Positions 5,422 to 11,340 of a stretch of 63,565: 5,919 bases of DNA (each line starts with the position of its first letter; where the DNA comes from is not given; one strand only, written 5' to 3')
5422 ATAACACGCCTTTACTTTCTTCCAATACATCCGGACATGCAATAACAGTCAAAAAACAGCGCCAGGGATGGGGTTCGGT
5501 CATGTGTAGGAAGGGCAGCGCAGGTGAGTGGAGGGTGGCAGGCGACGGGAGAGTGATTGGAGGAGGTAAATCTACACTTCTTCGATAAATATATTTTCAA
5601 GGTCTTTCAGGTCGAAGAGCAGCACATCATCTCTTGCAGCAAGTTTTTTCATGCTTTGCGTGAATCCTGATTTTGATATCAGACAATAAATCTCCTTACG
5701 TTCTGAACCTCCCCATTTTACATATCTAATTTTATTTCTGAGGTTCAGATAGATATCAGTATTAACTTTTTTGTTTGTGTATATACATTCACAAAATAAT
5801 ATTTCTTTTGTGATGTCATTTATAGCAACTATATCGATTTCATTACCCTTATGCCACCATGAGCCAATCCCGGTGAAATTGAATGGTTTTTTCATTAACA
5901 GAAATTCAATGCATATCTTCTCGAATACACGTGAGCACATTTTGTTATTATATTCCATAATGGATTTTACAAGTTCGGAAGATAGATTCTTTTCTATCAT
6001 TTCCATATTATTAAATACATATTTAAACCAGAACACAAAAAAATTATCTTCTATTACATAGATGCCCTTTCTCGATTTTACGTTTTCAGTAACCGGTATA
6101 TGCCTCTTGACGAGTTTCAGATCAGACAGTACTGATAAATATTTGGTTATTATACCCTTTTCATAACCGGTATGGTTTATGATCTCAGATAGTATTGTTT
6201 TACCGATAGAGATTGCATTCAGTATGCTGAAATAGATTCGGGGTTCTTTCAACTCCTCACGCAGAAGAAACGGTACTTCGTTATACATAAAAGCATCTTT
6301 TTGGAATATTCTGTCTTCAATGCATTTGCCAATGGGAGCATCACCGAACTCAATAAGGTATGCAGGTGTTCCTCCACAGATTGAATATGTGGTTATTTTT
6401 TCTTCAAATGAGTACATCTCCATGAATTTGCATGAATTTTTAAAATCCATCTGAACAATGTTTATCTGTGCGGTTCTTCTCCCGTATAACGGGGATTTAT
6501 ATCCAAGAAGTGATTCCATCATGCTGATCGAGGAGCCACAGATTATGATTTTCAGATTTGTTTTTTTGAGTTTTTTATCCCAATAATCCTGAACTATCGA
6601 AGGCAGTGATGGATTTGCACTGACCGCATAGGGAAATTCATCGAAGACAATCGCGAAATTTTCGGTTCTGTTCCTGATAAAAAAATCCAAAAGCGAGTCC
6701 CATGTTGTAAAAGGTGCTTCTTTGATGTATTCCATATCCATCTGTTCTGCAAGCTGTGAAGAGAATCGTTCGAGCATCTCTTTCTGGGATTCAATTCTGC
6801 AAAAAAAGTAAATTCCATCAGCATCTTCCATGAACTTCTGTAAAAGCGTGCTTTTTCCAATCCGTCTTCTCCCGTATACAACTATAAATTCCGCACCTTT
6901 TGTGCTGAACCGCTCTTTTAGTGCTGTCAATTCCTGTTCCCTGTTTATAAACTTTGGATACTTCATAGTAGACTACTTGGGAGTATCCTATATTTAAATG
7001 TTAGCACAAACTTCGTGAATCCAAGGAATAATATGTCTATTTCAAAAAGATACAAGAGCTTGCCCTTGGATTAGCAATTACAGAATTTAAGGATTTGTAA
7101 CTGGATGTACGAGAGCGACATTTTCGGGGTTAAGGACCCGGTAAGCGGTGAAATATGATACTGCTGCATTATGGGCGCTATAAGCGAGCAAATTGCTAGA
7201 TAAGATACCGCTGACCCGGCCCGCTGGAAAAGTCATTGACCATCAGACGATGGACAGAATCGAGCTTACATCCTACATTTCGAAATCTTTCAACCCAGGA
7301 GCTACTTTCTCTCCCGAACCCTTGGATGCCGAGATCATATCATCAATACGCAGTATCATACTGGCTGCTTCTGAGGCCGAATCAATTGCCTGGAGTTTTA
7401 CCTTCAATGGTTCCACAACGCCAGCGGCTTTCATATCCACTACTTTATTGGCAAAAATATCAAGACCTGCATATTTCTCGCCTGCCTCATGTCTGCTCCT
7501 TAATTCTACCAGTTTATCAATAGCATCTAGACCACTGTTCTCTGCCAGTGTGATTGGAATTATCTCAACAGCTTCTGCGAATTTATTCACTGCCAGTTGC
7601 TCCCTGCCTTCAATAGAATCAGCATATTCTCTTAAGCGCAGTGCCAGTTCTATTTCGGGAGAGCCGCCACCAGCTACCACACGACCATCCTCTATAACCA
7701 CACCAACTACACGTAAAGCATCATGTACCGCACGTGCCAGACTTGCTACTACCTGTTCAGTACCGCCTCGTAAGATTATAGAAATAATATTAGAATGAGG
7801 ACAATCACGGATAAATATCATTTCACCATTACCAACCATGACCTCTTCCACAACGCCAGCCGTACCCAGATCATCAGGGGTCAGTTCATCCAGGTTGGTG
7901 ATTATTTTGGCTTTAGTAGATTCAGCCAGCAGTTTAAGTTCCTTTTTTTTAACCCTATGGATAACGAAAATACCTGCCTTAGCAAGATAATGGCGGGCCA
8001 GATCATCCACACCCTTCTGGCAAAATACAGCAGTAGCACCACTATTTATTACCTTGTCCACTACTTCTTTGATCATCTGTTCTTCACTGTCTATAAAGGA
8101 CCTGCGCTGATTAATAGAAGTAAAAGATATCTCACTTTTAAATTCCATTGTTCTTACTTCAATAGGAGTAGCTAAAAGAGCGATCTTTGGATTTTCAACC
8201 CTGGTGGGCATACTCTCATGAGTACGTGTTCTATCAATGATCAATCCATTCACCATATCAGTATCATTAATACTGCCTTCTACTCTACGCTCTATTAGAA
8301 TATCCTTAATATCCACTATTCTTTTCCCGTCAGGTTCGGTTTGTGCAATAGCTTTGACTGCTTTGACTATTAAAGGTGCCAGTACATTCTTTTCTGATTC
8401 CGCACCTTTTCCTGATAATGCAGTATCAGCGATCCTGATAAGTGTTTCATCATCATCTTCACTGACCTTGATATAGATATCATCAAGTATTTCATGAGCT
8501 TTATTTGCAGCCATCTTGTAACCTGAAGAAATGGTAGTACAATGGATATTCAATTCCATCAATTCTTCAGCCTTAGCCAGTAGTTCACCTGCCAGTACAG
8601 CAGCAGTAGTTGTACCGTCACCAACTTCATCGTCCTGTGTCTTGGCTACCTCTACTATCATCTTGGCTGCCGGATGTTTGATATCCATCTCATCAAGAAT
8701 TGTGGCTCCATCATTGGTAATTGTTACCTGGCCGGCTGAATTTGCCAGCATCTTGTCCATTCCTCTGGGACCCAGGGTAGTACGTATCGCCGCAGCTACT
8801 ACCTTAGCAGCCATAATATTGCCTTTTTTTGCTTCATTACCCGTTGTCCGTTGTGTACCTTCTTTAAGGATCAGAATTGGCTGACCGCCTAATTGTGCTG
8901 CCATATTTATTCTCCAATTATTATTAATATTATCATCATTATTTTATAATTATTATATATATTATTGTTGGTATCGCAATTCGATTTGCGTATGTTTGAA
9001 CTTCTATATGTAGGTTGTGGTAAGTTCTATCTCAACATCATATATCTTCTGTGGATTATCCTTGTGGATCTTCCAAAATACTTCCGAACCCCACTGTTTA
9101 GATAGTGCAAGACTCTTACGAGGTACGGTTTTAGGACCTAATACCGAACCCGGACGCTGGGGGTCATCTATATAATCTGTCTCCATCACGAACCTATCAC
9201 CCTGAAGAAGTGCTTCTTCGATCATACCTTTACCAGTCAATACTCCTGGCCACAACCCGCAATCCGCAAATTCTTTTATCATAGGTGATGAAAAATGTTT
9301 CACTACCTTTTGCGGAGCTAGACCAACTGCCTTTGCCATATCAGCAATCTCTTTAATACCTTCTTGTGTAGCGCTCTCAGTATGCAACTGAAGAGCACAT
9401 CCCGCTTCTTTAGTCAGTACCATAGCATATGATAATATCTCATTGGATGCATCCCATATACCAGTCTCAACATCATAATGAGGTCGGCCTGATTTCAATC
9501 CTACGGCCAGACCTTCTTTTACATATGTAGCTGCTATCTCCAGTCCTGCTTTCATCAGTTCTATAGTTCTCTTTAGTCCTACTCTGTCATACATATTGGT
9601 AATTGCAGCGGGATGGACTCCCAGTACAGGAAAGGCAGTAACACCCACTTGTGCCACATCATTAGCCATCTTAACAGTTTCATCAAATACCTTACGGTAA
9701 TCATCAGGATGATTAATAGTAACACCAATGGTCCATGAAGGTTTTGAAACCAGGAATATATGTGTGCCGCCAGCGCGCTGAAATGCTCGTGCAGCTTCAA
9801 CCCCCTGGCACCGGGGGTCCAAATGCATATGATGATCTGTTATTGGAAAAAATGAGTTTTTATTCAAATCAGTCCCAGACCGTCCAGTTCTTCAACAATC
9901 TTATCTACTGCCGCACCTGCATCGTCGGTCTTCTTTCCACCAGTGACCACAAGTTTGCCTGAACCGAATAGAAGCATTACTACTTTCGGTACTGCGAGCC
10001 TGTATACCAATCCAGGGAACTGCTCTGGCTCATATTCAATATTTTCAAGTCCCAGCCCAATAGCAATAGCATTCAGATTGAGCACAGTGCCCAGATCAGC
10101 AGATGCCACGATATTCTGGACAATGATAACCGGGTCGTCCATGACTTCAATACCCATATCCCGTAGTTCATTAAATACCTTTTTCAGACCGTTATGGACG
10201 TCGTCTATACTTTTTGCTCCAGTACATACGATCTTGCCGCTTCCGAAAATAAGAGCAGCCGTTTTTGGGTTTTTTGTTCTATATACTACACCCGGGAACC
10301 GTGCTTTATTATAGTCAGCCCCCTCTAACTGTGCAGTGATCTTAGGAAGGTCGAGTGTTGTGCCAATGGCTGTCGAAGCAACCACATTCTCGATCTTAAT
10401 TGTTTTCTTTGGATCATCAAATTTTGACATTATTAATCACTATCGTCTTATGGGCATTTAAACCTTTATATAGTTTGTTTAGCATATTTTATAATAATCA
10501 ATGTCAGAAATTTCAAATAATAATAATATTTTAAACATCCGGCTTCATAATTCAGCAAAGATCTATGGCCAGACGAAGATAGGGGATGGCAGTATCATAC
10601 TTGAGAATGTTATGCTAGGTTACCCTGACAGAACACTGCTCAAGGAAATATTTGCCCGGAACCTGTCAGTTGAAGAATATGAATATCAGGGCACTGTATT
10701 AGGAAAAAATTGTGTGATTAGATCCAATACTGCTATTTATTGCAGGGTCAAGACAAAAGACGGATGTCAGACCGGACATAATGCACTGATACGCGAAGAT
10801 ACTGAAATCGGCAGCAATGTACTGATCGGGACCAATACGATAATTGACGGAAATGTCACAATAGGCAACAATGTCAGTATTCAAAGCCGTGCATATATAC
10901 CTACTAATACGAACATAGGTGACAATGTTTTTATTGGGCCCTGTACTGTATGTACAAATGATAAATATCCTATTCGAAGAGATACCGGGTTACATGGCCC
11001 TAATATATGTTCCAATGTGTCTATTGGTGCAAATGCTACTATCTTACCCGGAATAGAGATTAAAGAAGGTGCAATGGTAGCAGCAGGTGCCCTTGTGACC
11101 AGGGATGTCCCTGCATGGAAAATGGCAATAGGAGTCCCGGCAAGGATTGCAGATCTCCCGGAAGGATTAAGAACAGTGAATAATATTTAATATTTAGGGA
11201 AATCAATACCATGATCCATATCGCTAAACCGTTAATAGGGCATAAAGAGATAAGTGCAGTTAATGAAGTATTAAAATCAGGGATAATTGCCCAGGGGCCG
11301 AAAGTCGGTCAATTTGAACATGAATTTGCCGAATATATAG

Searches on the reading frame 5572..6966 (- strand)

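Call 82: search_protein_families(library=pfam, max_evalue=0.0001, proteins=[window:5572-6966:-])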
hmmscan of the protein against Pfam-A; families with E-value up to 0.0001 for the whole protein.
window:5572-6966:- (464 aa): 4 families
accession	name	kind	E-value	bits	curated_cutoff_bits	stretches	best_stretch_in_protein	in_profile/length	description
PF01637.24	ATPase_2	-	4.4e-34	118.7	33.2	1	6-207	1-225/225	ATPase domain predominantly from Archaea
PF03008.20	DUF234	-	6.1e-22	78.4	22.5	1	313-400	1-94/100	Archaea bacterial proteins of unknown function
PF13173.12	AAA_14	-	3.5e-09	37.2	27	1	27-176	4-126/129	AAA domain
PF13191.12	AAA_16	-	1.2e-05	26.3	32.6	1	5-79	1-85/167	AAA ATPase domain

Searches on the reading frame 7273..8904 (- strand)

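Call 82: search_protein_families(library=pfam, max_evalue=0.0001, proteins=[window:7273-8904:-])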
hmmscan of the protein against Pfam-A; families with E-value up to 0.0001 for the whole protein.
window:7273-8904:- (543 aa): 1 family
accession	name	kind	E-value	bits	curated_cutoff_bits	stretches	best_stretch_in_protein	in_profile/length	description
PF00118.29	Cpn60_TCP1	-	1.9e-174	581.4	34.3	1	36-527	1-489/490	TCP-1/cpn60 chaperonin family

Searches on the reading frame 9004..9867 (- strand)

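Call 82: search_protein_families(library=pfam, max_evalue=0.0001, proteins=[window:9004-9867:-])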
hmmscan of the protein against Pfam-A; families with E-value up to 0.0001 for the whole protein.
window:9004-9867:- (287 aa): 1 family
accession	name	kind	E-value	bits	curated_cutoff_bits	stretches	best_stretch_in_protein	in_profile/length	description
PF01026.27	TatD_DNase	-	6.1e-26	91.8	27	1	10-276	1-252/253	TatD related DNase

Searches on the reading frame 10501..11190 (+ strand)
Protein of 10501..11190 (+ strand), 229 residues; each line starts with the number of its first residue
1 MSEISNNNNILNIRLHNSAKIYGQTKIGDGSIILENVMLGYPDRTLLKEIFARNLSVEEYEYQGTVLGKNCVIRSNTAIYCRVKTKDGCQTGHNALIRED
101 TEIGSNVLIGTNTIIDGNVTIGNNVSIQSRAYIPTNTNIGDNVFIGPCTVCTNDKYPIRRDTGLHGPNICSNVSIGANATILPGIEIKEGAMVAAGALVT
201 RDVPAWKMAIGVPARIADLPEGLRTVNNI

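Call 82: search_protein_families(library=pfam, max_evalue=0.0001, proteins=[window:10501-11190:+])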
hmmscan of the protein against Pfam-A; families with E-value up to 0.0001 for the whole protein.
window:10501-11190:+ (229 aa): 4 families
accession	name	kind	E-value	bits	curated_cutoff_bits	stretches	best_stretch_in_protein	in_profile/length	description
PF00132.30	Hexapep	-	4.6e-30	102.5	27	3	118-153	1-36/36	Bacterial transferase hexapeptide (six repeats)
PF25084.1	LbH_EIF2B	-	2.5e-14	53.6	54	1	83-181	10-105/105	EIF2B subunit epsilon LbH domain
PF14602.12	Hexapep_2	-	4.6e-13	49.1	27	1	172-201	7-34/34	Hexapeptide repeat of succinyl-transferase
PF25087.1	GMPPB_C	-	3e-05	24.1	39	0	123-168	3-47/110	GMPPB C-terminal domain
